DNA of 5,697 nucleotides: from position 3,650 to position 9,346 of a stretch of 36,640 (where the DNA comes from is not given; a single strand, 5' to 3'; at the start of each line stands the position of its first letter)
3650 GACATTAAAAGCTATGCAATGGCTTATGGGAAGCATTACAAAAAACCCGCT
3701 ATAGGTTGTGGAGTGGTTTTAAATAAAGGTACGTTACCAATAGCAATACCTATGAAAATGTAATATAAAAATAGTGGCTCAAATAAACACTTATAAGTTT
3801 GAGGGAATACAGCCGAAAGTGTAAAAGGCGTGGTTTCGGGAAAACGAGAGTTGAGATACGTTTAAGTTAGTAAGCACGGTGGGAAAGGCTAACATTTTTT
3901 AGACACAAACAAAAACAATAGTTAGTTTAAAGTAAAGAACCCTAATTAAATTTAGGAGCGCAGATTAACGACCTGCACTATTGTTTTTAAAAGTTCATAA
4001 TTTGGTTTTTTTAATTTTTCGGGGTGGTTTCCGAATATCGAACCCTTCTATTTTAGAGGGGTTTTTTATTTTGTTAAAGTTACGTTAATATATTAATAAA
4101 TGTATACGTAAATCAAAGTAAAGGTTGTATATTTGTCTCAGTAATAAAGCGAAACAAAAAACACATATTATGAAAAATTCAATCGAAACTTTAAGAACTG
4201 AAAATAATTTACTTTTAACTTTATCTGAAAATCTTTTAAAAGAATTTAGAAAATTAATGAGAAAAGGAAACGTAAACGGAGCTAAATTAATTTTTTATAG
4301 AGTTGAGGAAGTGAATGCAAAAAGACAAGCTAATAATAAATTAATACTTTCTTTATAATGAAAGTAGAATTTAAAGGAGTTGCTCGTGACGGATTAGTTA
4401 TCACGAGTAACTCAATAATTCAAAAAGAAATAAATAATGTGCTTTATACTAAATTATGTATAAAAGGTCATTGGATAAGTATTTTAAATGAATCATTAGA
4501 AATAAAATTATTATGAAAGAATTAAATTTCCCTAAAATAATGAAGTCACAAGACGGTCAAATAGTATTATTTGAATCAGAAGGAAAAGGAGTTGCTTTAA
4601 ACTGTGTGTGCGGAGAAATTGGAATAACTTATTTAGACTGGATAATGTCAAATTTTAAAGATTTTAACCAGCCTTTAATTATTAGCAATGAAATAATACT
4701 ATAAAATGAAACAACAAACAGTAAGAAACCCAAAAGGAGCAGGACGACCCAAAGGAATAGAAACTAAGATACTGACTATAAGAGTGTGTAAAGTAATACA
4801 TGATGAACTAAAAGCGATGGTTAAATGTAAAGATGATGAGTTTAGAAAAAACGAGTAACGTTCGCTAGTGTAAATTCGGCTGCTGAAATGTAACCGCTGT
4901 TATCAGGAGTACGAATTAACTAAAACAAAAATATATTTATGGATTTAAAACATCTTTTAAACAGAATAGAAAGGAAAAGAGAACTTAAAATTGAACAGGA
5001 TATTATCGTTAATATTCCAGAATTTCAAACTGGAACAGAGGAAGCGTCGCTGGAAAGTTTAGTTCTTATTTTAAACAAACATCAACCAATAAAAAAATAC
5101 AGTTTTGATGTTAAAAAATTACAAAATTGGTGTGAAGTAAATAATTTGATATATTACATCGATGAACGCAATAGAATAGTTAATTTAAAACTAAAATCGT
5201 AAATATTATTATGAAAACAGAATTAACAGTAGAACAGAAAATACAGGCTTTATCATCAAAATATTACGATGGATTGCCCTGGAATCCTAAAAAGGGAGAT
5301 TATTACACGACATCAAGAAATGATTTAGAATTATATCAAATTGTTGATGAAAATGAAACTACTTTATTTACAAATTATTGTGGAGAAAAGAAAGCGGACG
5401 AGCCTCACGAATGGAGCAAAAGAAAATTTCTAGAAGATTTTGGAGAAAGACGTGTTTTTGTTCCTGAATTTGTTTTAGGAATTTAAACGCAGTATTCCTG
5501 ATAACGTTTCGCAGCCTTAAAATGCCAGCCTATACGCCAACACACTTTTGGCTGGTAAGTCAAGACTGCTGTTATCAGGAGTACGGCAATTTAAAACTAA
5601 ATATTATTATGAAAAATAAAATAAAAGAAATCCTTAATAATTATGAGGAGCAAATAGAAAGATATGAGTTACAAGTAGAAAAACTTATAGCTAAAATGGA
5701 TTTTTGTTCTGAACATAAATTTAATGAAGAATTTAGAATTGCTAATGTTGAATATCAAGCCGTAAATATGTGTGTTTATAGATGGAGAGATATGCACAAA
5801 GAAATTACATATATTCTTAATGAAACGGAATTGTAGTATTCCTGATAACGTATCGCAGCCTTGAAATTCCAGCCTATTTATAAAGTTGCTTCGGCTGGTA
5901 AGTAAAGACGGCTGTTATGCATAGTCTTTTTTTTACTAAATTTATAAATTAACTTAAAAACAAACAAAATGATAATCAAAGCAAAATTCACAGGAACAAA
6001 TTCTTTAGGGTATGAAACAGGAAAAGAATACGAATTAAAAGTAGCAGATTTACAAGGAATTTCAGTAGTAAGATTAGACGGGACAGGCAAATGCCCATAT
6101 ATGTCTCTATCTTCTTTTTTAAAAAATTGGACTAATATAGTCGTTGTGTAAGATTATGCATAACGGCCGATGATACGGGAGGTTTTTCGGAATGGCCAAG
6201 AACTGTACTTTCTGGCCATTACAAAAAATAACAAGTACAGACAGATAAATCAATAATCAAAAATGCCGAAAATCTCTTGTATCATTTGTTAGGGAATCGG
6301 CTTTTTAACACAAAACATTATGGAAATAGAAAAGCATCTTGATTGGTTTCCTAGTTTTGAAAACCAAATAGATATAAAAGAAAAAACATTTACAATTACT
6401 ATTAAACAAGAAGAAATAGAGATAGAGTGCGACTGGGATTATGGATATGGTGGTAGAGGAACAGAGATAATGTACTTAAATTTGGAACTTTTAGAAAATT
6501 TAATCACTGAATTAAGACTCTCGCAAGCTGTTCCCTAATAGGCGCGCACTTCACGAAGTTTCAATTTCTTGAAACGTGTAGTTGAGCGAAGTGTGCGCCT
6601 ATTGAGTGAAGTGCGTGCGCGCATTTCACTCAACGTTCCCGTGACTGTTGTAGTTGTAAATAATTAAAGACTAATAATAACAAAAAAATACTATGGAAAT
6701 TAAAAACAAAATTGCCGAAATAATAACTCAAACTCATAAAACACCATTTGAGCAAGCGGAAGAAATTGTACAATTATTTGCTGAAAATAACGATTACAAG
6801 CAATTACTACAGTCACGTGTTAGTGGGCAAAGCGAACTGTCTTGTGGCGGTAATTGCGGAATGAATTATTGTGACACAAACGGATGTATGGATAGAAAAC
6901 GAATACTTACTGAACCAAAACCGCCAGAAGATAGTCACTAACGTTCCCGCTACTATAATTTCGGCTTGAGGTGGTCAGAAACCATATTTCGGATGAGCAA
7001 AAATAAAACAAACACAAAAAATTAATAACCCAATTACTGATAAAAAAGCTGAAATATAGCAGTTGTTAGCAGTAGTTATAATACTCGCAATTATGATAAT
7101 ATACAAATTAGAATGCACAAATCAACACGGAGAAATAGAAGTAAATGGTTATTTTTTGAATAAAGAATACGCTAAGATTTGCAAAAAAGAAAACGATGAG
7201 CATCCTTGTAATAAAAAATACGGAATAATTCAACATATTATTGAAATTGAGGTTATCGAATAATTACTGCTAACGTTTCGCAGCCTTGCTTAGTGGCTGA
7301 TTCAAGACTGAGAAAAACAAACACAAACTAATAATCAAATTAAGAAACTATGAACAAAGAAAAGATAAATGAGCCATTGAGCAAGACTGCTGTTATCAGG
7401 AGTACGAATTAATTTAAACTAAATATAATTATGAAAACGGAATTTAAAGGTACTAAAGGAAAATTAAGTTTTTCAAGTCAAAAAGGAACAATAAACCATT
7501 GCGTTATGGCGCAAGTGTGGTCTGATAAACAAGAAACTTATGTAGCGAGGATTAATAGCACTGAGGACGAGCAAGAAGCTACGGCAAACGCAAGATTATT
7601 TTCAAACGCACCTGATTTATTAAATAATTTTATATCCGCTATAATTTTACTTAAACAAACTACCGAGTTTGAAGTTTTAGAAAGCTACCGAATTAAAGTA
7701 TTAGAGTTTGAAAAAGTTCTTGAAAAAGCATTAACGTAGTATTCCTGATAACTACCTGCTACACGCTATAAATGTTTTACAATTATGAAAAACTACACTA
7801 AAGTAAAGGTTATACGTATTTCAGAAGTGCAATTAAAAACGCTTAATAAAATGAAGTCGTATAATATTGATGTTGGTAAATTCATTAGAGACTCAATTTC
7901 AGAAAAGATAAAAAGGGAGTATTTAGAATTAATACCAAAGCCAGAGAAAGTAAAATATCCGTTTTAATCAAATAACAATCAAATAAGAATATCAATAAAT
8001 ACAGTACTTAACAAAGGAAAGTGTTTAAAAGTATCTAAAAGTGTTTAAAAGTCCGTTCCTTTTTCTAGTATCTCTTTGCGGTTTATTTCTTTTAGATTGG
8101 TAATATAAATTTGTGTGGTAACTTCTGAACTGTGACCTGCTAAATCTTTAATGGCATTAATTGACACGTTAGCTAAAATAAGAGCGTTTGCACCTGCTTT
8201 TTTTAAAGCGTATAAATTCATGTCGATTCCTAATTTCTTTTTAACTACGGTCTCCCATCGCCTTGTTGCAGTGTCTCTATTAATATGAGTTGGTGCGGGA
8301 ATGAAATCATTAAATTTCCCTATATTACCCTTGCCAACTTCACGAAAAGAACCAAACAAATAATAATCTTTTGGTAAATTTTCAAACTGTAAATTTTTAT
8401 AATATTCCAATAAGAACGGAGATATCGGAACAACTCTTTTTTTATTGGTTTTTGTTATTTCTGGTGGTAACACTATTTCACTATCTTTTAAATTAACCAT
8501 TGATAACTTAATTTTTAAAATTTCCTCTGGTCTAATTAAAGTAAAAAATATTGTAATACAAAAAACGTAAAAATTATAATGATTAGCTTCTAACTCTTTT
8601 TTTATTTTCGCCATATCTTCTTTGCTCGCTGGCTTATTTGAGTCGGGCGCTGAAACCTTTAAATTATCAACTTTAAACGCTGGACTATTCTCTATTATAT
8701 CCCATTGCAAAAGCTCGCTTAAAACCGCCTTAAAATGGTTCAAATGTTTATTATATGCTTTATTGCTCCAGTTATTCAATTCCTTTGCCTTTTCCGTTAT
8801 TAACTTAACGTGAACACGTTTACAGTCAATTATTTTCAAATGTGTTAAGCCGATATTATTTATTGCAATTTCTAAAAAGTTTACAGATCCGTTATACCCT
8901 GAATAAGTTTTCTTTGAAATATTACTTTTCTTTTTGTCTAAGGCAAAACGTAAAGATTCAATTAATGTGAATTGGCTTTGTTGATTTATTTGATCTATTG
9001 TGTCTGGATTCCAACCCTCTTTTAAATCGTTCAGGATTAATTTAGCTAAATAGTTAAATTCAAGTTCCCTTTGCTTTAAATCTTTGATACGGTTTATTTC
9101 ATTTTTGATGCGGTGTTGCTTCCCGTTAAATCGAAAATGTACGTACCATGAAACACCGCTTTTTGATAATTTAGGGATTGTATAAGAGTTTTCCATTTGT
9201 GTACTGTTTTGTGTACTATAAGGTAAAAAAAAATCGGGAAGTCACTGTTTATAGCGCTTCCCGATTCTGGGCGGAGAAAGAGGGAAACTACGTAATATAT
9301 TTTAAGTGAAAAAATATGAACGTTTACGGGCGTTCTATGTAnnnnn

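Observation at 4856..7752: Small-ORF array punctuated by a family of folded intercistronic elements with shared 14-nt inverted arms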

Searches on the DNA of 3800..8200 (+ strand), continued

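Call 52: search_rna_families(source=window, start=4000, end=8100, threshold=evalue, max_evalue=1)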
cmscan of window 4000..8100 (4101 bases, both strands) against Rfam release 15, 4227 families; matches with E-value up to 1: 0.
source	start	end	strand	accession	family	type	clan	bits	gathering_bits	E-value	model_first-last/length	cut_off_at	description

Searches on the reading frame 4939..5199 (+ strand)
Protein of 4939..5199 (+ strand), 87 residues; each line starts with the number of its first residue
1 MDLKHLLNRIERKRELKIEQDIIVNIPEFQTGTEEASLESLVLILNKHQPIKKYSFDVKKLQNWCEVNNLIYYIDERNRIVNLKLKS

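Call 20: search_protein_families(library=pfam, proteins=[window:4939-5199:+], max_evalue=0.01)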
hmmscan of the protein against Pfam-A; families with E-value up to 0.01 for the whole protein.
window:4939-5199:+ (87 aa): 0 families

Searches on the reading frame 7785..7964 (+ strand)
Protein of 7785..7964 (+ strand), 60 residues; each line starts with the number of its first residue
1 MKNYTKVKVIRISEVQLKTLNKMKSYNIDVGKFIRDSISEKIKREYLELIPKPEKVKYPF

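Call 18: find_related_loci(query=window:7785-7964:+, collection=viral_contigs, flank=10000)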
Query window:7785-7964:+ (60 aa) in viral_contigs; peptide patterns used: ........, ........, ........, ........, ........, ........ (x = any residue, [..] = any of these).
26 stretches matched a pattern; 5 encode a relative of the query (tblastn E <= 1e-3); 5 distinct loci.
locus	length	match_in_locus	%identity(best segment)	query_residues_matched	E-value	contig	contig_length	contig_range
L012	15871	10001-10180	80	1-60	2e-28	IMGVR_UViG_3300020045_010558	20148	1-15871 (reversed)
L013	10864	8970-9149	77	1-60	4e-27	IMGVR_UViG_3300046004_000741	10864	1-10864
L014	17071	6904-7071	75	5-60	3e-24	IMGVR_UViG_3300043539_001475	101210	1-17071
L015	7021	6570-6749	70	1-60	3e-23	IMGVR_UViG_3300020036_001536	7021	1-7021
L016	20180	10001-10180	63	1-60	3e-21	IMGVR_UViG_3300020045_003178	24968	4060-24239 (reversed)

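Call 19: search_protein_families(library=ncbifam, proteins=[window:7785-7964:+], max_evalue=0.01)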
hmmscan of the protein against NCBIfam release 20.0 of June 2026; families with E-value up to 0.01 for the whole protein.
window:7785-7964:+ (60 aa): 0 families

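Call 20: search_protein_families(library=pfam, proteins=[window:7785-7964:+], max_evalue=0.01)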
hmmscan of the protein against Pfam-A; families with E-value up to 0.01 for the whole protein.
window:7785-7964:+ (60 aa): 1 family
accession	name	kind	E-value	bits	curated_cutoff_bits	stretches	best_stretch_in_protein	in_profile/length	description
PF19807.5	DUF6290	-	0.0049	17.5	27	1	10-46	6-43/72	Family of unknown function (DUF6290)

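Call 54: find_related_loci(query=window:7785-7964:+, collection=genome_contigs, flank=10000)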
Query window:7785-7964:+ (60 aa) in genome_contigs; peptide patterns used: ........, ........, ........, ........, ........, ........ (x = any residue, [..] = any of these).
196 stretches matched a pattern, but none encodes a relative of the query by tblastn (E <= 1e-3).
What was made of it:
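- Tried and rejected: The genome_contigs scan with the RHH-like ORF found no relatives (call 54).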

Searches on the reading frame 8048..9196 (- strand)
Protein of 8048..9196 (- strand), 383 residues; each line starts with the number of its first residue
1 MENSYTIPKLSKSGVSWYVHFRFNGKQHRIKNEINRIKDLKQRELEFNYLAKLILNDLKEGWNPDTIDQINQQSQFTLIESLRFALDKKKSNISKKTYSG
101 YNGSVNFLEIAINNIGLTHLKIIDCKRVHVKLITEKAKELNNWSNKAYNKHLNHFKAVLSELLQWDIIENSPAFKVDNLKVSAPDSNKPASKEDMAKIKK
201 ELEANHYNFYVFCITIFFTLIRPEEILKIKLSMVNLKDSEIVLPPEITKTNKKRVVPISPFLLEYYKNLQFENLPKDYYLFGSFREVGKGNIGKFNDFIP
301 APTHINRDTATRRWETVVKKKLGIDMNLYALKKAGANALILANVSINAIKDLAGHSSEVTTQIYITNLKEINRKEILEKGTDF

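Call 19: search_protein_families(library=ncbifam, proteins=[window:8048-9196:-], max_evalue=0.01)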
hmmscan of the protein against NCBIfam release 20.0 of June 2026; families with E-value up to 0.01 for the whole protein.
window:8048-9196:- (383 aa): 5 families
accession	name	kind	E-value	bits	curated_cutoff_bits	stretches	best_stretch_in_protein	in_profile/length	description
TIGR02224.1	recomb_XerC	equivalog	5.7e-11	42.3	335.15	1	89-265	9-183/295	tyrosine recombinase XerC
NF040815.2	recomb_XerA_Arch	equivalog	3.9e-10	39.8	220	1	84-367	3-254/263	site-specific tyrosine recombinase/integron integrase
TIGR02225.1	recomb_XerD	equivalog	2e-06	27.4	329.6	1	90-366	10-273/290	site-specific tyrosine recombinase XerD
NF001399.0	PRK00283.1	subfamily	0.00017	21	279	1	91-367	20-283/300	tyrosine recombinase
TIGR02249.1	integrase_gron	subfamily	0.00021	20.7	265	0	304-368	236-301/315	integron integrase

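Call 20: search_protein_families(library=pfam, proteins=[window:8048-9196:-], max_evalue=0.01)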
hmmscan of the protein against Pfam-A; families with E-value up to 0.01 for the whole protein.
window:8048-9196:- (383 aa): 1 family
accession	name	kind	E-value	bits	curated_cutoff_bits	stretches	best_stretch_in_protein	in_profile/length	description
PF00589.27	Phage_integrase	-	4.5e-15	56.3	27.1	1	212-368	27-169/172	Phage integrase family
